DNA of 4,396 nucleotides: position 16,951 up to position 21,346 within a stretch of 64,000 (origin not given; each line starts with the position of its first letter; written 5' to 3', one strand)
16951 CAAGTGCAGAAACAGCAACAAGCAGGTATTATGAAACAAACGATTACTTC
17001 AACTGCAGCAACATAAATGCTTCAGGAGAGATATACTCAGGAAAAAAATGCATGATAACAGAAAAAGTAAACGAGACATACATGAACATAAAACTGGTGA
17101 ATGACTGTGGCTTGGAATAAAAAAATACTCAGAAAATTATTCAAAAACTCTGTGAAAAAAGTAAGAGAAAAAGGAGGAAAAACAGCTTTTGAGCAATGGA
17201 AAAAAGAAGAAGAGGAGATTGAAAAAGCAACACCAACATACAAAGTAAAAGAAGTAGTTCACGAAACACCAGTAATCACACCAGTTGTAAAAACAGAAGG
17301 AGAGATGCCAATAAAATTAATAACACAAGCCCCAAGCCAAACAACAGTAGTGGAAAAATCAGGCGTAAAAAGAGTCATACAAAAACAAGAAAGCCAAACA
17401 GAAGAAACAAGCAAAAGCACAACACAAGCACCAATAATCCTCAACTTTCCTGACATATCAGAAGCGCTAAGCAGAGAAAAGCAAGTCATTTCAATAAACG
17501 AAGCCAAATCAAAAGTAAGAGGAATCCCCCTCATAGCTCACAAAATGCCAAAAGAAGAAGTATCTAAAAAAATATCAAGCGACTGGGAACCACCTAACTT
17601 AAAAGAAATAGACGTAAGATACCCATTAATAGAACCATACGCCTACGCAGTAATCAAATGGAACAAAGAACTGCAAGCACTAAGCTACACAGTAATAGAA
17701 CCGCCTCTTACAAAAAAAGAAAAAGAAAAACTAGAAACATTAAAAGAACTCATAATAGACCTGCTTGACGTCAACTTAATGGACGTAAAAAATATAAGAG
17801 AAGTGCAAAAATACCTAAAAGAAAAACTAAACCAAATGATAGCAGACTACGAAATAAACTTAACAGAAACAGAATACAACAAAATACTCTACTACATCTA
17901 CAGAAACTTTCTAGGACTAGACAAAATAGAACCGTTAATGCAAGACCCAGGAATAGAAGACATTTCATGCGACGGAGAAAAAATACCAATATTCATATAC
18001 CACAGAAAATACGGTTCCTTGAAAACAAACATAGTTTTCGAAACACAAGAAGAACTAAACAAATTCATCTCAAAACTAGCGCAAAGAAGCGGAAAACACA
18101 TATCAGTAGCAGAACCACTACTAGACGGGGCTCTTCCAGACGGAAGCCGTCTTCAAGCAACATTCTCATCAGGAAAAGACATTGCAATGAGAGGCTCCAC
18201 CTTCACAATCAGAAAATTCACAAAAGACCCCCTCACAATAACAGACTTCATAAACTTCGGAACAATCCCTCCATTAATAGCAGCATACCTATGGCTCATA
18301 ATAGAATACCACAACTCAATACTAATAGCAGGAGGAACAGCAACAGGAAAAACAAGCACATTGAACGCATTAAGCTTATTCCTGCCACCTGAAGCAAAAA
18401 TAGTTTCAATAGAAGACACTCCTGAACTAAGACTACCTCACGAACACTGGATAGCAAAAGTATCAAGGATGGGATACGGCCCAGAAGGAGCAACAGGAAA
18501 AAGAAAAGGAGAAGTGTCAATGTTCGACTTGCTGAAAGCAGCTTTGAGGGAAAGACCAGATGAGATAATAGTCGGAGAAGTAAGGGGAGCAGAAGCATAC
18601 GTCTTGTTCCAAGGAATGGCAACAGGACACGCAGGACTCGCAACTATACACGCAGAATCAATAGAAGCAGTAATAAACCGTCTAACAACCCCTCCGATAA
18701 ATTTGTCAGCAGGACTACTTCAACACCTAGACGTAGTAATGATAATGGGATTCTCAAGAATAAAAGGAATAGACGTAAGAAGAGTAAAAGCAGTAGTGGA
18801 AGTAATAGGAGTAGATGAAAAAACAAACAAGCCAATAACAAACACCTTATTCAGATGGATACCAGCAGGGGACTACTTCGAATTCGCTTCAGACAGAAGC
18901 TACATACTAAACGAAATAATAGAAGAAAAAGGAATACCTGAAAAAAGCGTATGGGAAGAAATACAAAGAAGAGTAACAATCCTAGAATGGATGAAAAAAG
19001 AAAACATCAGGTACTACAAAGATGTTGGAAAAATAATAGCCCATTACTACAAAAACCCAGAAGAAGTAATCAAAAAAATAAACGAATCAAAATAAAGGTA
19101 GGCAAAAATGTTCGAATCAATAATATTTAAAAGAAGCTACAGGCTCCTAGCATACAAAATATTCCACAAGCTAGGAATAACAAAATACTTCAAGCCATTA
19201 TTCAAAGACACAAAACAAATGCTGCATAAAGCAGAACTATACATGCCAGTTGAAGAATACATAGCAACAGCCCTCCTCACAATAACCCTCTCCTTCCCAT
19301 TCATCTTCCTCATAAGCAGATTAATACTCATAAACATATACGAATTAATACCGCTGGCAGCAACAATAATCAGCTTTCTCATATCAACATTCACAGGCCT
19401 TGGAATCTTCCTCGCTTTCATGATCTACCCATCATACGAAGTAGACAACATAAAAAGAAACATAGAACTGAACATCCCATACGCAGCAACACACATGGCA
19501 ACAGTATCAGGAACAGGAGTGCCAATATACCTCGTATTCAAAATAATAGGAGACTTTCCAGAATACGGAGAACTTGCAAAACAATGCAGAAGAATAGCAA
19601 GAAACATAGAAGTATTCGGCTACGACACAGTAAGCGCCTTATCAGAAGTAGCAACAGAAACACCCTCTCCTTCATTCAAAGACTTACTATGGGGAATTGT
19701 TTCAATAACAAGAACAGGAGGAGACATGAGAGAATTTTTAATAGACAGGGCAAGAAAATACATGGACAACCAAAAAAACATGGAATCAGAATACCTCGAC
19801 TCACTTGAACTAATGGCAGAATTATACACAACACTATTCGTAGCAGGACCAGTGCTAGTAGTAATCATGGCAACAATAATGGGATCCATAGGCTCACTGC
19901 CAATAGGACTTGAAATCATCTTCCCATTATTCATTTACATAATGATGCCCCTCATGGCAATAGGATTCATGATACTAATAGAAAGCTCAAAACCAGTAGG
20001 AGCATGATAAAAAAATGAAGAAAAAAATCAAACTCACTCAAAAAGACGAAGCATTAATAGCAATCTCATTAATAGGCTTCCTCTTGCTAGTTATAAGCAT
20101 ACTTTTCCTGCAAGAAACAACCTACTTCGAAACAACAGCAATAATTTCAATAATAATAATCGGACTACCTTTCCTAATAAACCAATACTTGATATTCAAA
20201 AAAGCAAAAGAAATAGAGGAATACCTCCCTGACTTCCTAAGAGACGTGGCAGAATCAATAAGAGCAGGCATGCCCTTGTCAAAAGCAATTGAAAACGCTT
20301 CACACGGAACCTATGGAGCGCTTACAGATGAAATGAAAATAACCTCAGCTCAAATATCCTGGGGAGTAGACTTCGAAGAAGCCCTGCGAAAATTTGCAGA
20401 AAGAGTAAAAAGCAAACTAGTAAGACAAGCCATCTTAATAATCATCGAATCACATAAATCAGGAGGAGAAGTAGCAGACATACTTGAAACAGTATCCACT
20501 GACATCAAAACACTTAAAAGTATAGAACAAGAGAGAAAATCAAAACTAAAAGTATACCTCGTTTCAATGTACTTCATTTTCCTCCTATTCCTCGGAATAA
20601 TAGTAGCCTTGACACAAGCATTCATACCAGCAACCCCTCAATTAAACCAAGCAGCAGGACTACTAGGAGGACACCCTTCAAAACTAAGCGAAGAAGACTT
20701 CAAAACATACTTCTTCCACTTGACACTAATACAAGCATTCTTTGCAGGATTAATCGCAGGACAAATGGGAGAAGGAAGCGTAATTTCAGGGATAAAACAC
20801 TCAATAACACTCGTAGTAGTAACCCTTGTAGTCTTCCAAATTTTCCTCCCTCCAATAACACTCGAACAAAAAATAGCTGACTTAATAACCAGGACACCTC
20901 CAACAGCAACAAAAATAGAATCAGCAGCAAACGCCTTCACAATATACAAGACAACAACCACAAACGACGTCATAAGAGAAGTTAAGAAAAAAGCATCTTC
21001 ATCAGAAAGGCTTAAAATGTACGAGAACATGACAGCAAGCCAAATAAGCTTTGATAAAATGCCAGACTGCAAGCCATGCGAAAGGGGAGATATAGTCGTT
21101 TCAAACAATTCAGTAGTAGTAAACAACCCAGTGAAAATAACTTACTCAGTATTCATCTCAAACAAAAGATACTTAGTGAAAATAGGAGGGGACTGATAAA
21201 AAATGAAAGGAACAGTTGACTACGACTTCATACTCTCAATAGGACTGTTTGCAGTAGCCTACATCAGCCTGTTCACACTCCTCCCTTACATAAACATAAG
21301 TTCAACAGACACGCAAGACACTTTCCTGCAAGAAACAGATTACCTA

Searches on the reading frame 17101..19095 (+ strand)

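Call 7: search_protein_families(library=pfam, proteins=[window:17101-19095:+], max_evalue=0.01)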
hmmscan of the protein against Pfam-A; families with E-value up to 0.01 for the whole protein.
window:17101-19095:+ (664 aa): 3 families
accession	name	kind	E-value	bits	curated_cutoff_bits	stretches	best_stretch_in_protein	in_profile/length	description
PF00437.27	T2SSE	-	4.6e-36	124.7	24.9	1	303-531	31-258/370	Type II/IV secretion system protein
PF23989.1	PilB3_C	-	0.00063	20.3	27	1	595-661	5-71/83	PilB3-like, C-terminal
PF02829.19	3H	-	0.0059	17.3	25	0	295-332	25-62/97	3H domain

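Call 71: search_protein_families(library=ncbifam, proteins=[window:17101-19095:+], max_evalue=0.1)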
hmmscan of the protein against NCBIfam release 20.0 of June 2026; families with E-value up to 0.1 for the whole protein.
window:17101-19095:+ (664 aa): 18 families
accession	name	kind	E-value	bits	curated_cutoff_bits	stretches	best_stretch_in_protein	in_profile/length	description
NF058587.1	archaellum_moto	equivalog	5.9e-129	431.2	550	1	167-652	27-520/527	archaellum flagellar ATPase motor FlaI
NF053672.1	bindosome_BasE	exception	9e-66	222.6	1000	1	190-652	57-510/512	bindosome assembly system ATPase subunit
TIGR03819.1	heli_sec_ATPase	hypoth_equivalog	3.2e-52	177.8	373.15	1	233-530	11-299/340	TadA family conjugal transfer-associated ATPase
TIGR02788.1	VirB11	equivalog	4.8e-38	130.9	249.95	2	394-529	134-263/308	P-type DNA transfer ATPase VirB11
TIGR02782.1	TrbB_P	equivalog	3.2e-32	112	304.55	1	315-573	50-298/303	P-type conjugative transfer ATPase TrbB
NF010469.0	PRK13894.1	subfamily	2.4e-29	102.7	508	1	299-571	47-310/320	conjugal transfer ATPase TrbB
NF010475.0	PRK13900.1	equivalog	8.3e-29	100.7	389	2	396-529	152-280/333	type IV secretion system ATPase VirB11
NF010407.0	PRK13833.1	subfamily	2.2e-20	73.3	499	1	333-568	76-300/323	conjugal transfer protein TrbB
NF010425.0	PRK13851.1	equivalog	6e-17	61.5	461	1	395-519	153-271/344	type IV secretion system protein VirB11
NF041000.1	ATPase_ComGA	equivalog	9.2e-15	54.3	300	1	407-531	131-245/267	competence type IV pilus ATPase ComGA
TIGR01420.1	pilT_fam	subfamily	1.5e-11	44.1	319.1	1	406-529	124-240/343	PilT/PilU family type 4a pilus ATPase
TIGR02533.1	type_II_gspE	equivalog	1.9e-11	43.4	630.25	1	380-529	219-357/486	type II secretion system ATPase GspE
TIGR02538.1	type_IV_pilB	equivalog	5.5e-10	38.5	675.65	1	400-529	312-430/564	type IV-A pilus assembly ATPase PilB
NF007755.0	PRK10436.1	equivalog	6e-09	35.1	617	1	406-530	221-334/465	type II secretion system protein GspE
TIGR02525.1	plasmid_TraJ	equivalog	2.4e-08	33.4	368.3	1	408-576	153-319/372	plasmid transfer ATPase TraJ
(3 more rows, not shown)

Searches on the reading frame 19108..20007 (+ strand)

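Call 7: search_protein_families(library=pfam, proteins=[window:19108-20007:+], max_evalue=0.01)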
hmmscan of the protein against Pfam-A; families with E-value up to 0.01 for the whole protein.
window:19108-20007:+ (299 aa): 1 family
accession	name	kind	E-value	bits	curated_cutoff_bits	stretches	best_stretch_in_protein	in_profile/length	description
PF00482.28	T2SSF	-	4.3e-17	62.7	25.2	1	127-254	2-124/125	Type II secretion system (T2SS), protein F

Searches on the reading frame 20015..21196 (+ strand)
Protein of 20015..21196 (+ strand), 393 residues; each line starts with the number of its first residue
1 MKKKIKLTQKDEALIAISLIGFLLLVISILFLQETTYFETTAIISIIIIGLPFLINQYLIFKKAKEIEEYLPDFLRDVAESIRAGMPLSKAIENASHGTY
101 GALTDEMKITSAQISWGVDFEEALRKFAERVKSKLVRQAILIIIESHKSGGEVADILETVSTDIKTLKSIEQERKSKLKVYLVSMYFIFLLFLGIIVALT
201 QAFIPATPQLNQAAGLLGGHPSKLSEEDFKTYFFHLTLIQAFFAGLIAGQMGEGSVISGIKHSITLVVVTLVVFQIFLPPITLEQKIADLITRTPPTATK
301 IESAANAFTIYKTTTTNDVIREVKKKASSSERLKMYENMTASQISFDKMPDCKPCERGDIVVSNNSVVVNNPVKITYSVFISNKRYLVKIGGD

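Call 7: search_protein_families(library=pfam, proteins=[window:20015-21196:+], max_evalue=0.01)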
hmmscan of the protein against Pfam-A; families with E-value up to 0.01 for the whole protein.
window:20015-21196:+ (393 aa): 1 family
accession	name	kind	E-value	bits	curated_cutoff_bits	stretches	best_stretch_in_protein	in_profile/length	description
PF00482.28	T2SSF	-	3.1e-19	69.6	25.2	1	74-199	1-123/125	Type II secretion system (T2SS), protein F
